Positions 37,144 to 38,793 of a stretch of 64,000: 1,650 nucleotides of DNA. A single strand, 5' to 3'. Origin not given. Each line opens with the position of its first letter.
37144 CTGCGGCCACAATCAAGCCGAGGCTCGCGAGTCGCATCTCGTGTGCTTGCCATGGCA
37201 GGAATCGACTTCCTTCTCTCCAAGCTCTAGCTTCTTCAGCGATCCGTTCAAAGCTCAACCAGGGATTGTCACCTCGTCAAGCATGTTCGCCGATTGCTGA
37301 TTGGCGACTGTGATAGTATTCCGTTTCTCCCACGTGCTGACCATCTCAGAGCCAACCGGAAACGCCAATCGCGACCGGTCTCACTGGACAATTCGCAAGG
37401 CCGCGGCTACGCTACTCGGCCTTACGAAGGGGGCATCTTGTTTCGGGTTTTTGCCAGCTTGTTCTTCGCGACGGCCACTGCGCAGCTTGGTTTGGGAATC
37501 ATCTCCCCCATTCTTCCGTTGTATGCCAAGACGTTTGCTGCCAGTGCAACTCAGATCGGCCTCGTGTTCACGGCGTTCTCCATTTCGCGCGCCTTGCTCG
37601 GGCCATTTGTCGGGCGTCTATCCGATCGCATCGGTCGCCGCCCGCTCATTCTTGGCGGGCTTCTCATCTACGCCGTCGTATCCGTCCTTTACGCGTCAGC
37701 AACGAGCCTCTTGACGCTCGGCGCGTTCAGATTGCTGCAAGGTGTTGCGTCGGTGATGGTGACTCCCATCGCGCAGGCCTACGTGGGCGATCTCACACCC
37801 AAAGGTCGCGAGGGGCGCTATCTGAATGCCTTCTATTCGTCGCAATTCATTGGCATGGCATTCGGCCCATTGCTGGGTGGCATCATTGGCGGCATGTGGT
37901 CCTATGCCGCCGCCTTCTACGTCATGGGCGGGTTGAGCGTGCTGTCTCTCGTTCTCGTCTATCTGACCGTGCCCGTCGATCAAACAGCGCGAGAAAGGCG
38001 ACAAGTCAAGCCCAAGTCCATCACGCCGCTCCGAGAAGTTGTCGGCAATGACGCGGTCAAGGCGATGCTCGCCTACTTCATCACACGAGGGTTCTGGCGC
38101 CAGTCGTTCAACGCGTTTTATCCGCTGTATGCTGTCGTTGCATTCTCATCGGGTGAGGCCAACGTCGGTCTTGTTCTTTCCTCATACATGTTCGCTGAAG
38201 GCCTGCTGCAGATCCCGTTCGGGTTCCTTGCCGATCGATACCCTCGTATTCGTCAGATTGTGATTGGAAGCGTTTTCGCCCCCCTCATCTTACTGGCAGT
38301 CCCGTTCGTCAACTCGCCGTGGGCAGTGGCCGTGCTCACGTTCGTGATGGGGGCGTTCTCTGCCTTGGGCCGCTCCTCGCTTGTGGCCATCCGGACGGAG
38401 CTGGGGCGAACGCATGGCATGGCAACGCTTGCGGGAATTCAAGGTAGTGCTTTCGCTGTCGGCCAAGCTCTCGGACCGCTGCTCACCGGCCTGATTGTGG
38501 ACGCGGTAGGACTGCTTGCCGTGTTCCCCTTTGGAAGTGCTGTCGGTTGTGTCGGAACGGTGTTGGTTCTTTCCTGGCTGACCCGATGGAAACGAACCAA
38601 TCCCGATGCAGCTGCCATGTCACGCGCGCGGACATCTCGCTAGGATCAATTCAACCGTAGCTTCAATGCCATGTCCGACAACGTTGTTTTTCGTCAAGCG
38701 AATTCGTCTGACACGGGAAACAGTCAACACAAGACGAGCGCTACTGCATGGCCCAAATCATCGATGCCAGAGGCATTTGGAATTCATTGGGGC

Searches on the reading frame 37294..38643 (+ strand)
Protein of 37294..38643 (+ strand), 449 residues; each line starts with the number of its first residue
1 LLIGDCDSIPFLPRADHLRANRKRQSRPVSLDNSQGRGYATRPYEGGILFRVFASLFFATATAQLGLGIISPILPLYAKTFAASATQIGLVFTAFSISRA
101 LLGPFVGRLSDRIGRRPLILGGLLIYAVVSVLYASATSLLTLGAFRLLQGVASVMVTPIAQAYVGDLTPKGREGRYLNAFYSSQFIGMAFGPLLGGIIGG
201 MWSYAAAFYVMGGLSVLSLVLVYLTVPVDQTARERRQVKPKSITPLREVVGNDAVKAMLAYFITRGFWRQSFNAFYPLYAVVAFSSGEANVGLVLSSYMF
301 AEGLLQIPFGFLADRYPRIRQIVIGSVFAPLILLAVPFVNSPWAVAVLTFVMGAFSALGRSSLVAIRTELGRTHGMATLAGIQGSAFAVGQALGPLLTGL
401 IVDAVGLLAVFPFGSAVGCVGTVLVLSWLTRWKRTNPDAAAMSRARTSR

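Call 5: search_protein_families(library=pfam, proteins=[window:37294-38643:+], max_evalue=0.01)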
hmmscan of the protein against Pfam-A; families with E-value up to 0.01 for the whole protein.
window:37294-38643:+ (449 aa): 8 families
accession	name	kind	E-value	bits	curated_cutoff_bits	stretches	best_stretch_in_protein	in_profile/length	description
PF07690.21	MFS_1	-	8.5e-62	209.5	33.4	2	56-281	1-229/347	Major Facilitator Superfamily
PF05977.19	MFS_3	-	2.2e-11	43.3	27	2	282-439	38-196/524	Transmembrane secretion effector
PF12832.13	MFS_1_like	-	4.5e-09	36.3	25.2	1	54-202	215-362/373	MFS_1 like family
PF13347.12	MFS_2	-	2e-07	30.4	27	1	53-167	226-342/427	MFS/sugar transport protein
PF00083.30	Sugar_tr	-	3.3e-07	30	22.3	1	80-223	40-185/452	Sugar (and other) transporter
PF06779.20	MFS_4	-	1.4e-05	25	26.3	1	70-420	12-358/364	Uncharacterised MFS-type transporter YbfB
PF03137.26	OATP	-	0.00017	20.5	25.8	1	146-202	140-196/545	Organic Anion Transporter Polypeptide (OATP) family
PF06609.19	TRI12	-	0.00024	20.1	23.2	1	74-235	67-228/599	Fungal trichothecene efflux pump (TRI12)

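Call 6: search_protein_families(library=ncbifam, proteins=[window:37294-38643:+], max_evalue=0.01)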
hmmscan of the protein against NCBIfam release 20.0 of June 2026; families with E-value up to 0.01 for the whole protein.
window:37294-38643:+ (449 aa): 88 families (the best 25 are shown)
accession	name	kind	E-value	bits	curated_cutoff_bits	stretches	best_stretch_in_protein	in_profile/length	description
NF012174.0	tet_MFS_A_B_C_D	equivalog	2.4e-27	95.8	475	1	62-401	13-355/382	Tet(A)/Tet(B)/Tet(C) family tetracycline efflux MFS transporter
TIGR00880.1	2_A_01_02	superfamily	3.3e-26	92.1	131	2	89-227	1-139/141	multidrug resistance protein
TIGR00710.1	efflux_Bcr_CflA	subfamily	3.1e-25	89.4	200.9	2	65-276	19-226/385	Bcr/CflA family efflux MFS transporter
TIGR00900.1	2A0121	subfamily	4.2e-25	88.9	319.6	2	53-301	1-258/364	H+ Antiporter protein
TIGR00881.1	2A0104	subfamily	1.2e-24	87.1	407.75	2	78-225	22-171/379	phosphoglycerate transporter protein PgtP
NF033134.0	cmlA_floR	equivalog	4.2e-24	85.7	450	2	63-234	22-194/388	CmlA/FloR family chloramphenicol efflux MFS transporter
TIGR00711.1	efflux_EmrB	subfamily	1.1e-20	73.9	230.2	1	52-231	3-182/485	DHA2 family efflux MFS transporter permease subunit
NF008314.0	PRK11102.1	equivalog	1.1e-19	70.9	303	1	65-267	24-224/396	Bcr/CflA family multidrug efflux MFS transporter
TIGR00893.1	2A0114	subfamily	1.4e-19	70.3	395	2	81-233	24-176/399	D-galactonate transporter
NF012195.0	tet_MFS_H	exception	1.6e-19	70.3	840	2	59-221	11-174/392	tetracycline efflux MFS transporter Tet(H)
NF012207.0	tet_MFS_H_J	exception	1.6e-19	70.2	700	2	59-295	11-251/392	Tet(H)/Tet(J) family tetracycline efflux MFS transporter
NF008654.0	PRK11652.1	equivalog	8.6e-19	67.7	479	1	56-263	14-219/397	multidrug efflux MFS transporter EmrD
NF012194.0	tet_MFS_J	exception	2.7e-18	66.1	870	2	58-296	10-252/398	tetracycline efflux MFS transporter Tet(J)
NF033135.1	cmx_cmrA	equivalog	4.1e-18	65.6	400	1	57-423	12-371/374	Cmx/CmrA family chloramphenicol efflux MFS transporter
NF045486.1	tet_MFS_30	exception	7e-18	65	730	1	61-402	13-357/392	tetracycline efflux MFS transporter Tet(30)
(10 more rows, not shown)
